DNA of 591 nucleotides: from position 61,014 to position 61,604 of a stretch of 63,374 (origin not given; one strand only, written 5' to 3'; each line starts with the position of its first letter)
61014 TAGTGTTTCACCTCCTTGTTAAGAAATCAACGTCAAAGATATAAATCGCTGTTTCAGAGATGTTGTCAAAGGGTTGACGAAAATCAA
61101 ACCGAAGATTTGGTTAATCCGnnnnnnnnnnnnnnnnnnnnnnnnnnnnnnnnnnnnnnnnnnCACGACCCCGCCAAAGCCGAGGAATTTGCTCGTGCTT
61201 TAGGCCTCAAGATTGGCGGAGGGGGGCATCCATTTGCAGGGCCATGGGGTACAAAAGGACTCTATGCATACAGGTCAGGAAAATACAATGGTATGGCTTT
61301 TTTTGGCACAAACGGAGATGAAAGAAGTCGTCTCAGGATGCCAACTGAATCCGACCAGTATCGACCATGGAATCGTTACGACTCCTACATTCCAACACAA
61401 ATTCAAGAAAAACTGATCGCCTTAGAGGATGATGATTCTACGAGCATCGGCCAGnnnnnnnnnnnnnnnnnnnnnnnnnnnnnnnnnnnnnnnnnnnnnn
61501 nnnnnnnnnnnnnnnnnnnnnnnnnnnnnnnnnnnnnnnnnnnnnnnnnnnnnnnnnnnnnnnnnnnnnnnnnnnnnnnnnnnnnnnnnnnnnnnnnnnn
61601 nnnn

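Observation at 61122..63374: Hidden >751-aa ORF: fascin/hisactophilin-like beta-trefoil on the probable cytoplasmic side of a multi-TM protein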

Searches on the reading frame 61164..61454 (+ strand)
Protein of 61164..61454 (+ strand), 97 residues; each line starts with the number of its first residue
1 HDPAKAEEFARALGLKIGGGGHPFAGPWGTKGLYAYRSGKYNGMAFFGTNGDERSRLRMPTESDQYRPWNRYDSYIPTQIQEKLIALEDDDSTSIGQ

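Call 55: search_protein_representatives(alignment_id=A4)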
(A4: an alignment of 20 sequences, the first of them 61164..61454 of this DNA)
Query: 20 sequences, 89 profile positions. Proteins with E-value up to 0.001 (for the whole library): 573; up to 1e-10: 161; up to 1e-30: 20. The best 150 are listed.
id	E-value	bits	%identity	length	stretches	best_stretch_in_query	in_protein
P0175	5.3e-87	302.2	-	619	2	1-89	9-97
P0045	2.4e-83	290.5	-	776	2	1-89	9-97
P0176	3.5e-42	158.6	-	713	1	1-89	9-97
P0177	7.2e-42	157.6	-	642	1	1-89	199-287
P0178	1.3e-40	153.6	-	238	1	1-89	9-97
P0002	1.0e-39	150.7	-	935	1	1-89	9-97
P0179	2.5e-39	149.5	-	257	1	1-89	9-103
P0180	8.5e-39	147.8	-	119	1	1-89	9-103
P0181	4.4e-38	145.5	-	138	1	1-89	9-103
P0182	8.0e-38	144.7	-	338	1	1-89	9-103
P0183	1.9e-37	143.5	-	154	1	1-88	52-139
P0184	6.4e-37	141.8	-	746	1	1-89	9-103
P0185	1.9e-36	140.2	-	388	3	5-56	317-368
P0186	2.8e-36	139.7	-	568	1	1-89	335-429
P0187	3.5e-36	139.4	-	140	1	4-88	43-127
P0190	7.4e-35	135.2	-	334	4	4-68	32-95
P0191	2.6e-31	123.8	-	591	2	7-72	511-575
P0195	8.5e-30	118.9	-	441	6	27-68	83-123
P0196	3.3e-29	117.1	-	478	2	5-73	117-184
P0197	2.1e-28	114.5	-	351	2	7-68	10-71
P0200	3.3e-25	104.2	-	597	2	7-71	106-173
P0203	2.1e-24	101.6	-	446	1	7-87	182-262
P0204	3.8e-24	100.8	-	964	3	1-54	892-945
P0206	6.8e-24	100.0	-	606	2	7-59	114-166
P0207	2.4e-23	98.3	-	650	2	5-69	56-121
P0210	5.1e-23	97.2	-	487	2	5-70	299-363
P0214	2.5e-22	95.0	-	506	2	6-60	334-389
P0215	2.8e-22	94.9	-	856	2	5-70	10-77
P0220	1.3e-20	89.5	-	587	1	4-88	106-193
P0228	4.0e-18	81.5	-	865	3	4-69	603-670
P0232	7.6e-18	80.6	-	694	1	5-68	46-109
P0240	1.0e-16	77.0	-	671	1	3-68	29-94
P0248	1.0e-15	73.8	-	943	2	5-71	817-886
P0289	2.8e-12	62.8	-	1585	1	4-69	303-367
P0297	7.3e-12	61.5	-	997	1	9-69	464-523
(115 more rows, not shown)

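Call 56: search_protein_families(library=pfam, proteins=[P0190, P0195, P0191, P0196, P0204, P0215, P0228, P0248, P0289, P0297], max_evalue=0.01)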
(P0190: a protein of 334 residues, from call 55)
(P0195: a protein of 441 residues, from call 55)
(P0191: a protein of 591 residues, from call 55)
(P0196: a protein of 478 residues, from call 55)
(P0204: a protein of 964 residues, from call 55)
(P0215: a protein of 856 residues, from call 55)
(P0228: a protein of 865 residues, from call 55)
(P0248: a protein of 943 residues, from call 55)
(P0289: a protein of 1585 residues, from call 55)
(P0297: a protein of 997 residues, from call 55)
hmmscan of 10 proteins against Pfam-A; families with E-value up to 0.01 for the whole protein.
P0190 (334 aa): 0 families

P0195 (441 aa): 0 families

P0191 (591 aa): 3 families
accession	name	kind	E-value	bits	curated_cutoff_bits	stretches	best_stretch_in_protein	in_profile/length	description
PF01841.26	Transglut_core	-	2.6e-08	34.6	23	1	117-189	9-77/108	Transglutaminase-like superfamily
PF13499.12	EF-hand_7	-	0.0017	19.1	30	1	351-410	4-64/67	EF-hand domain pair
PF13011.12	LZ_Tnp_IS481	-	0.0054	17.4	22.2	0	9-77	12-74/85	leucine-zipper of insertion element IS481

P0196 (478 aa): 0 families

P0204 (964 aa): 0 families

P0215 (856 aa): 2 families
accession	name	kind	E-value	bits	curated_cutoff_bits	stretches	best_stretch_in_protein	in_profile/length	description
PF05648.19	PEX11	-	5e-11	42.9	23.8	1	629-812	5-183/222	Peroxisomal biogenesis factor 11 (PEX11)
PF01650.23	Peptidase_C13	-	7e-05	22.9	22.8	1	256-350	108-195/258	Peptidase C13 family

P0228 (865 aa): 0 families

P0248 (943 aa): 0 families

P0289 (1585 aa): 14 families
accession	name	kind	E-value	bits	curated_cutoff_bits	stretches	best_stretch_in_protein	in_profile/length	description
PF13499.12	EF-hand_7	-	1.3e-92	304.6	30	7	226-287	3-66/67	EF-hand domain pair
PF00036.39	EF-hand_1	-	2.8e-75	242.9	25.4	6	535-562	2-29/29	EF hand domain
PF13405.12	EF-hand_6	-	1.1e-72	233.2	25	5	535-563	2-30/30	EF-hand domain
PF13202.12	EF-hand_5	-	2.4e-48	159.8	25.9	3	1341-1360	3-22/25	EF hand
PF13833.12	EF-hand_8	-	1.1e-41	140.8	28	5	1115-1164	2-52/54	EF-hand domain pair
PF14788.12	EF-hand_10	-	6.8e-18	64.8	27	0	242-289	2-49/50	EF hand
PF22592.2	FCaBP_EF-hand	-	1e-13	51.8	27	0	1183-1211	19-48/93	FCaBP EF-hand domain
PF10591.15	SPARC_Ca_bdg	-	5.1e-12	46.5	22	0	136-197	50-109/113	Secreted protein acidic and rich in cysteine Ca binding region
PF14658.12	EF-hand_9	-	1.5e-09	38.6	37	0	1105-1160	2-59/66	EF-hand domain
PF08976.17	EF-hand_11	-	1.4e-06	29.5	21.7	0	269-299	28-60/105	EF-hand domain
PF20742.3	DUF5580_M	-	2.2e-05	24.9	24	0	137-182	17-62/95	Family of unknown function (DUF5580) middle domain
PF23657.1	DUF7151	-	0.00017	21.9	27.2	0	150-164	27-41/46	Domain of unknown function (DUF7151)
PF14754.11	IFR3_antag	-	0.0049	16.6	25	0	1260-1297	176-214/249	Papain-like auto-proteinase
PF05042.19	Caleosin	-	0.0057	17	27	0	1343-1372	10-39/170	Caleosin related protein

P0297 (997 aa): 0 families

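Call 79: search_protein_families(library=pfam, proteins=[P0197, P0200, P0203, P0206, P0207, P0210, P0214, P0220, P0232, P0240], max_evalue=0.001)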
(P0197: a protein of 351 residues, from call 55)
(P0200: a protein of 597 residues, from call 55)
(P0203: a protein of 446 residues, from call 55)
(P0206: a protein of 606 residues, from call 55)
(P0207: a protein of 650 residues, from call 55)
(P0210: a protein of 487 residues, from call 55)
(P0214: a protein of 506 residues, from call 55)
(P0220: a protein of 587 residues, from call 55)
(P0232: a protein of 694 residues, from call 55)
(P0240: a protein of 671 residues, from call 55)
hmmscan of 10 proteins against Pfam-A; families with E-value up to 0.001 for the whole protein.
P0197 (351 aa): 1 family
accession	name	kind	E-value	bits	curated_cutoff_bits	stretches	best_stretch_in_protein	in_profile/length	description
PF00169.35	PH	-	1.7e-05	25.7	25.1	1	102-198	2-100/105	PH domain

P0200 (597 aa): 1 family
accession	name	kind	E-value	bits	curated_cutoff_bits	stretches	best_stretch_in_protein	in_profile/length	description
PF00264.25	Tyrosinase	-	2.5e-30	106.9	22.6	1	217-392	2-213/214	Common central domain of tyrosinase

P0203 (446 aa): 0 families

P0206 (606 aa): 1 family
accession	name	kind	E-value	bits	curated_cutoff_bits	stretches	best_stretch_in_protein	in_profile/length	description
PF00484.24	Pro_CA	-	2.4e-06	28.3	25.7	0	47-101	53-105/156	Carbonic anhydrase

P0207 (650 aa): 1 family
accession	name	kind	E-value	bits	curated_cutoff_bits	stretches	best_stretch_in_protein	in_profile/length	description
PF00648.27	Peptidase_C2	-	2.9e-29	102.5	23.8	1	210-367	16-157/297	Calpain family cysteine protease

P0210 (487 aa): 0 families

P0214 (506 aa): 0 families

P0220 (587 aa): 1 family
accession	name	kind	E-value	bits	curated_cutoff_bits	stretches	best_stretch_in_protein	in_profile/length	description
PF00856.33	SET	-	2e-07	31.8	22.4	1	331-439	3-105/105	SET domain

P0232 (694 aa): 1 family
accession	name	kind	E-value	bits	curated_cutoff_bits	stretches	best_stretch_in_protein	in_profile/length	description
PF00051.23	Kringle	-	6.1e-24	84.6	34.3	1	120-192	3-75/79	Kringle domain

P0240 (671 aa): 0 families

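Call 92: find_homologous_proteins(query=P0190, max_evalue=0.00001)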
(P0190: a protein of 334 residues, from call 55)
Query P0190 (334 aa): 30 proteins with E <= 0.00001 among 1229 candidates.
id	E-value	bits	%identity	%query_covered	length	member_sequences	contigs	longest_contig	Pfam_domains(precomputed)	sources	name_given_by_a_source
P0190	7.1e-231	784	100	100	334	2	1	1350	-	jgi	-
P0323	8.0e-179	613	79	100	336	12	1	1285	-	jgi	-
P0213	3.5e-42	163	41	40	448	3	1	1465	-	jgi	jgi:hypothetical protein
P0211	7.5e-38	149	37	84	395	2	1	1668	-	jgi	-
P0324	5.0e-34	136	47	25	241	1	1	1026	-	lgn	-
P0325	1.3e-32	132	44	45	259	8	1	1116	-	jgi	-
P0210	3.3e-32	130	44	46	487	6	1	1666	-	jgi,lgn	-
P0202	3.5e-31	127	47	45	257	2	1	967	-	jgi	-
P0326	9.5e-27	112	42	45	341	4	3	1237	-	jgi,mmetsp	mmetsp:Transcript_107637/g.197688 ORF Transcript_107637/g.197688 Transcript_107637/m.197688 type:com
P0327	1.2e-23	102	35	51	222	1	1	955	-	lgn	-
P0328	2.2e-21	95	36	45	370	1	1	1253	-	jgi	-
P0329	1.0e-20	92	37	58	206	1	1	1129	-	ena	-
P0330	1.5e-20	92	43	46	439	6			-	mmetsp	mmetsp:Transcript_145532/g.268314 ORF Transcript_145532/g.268314 Transcript_145532/m.268314 type:com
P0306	1.5e-19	89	37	67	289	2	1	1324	-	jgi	-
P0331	1.3e-18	85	39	67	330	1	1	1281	-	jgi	-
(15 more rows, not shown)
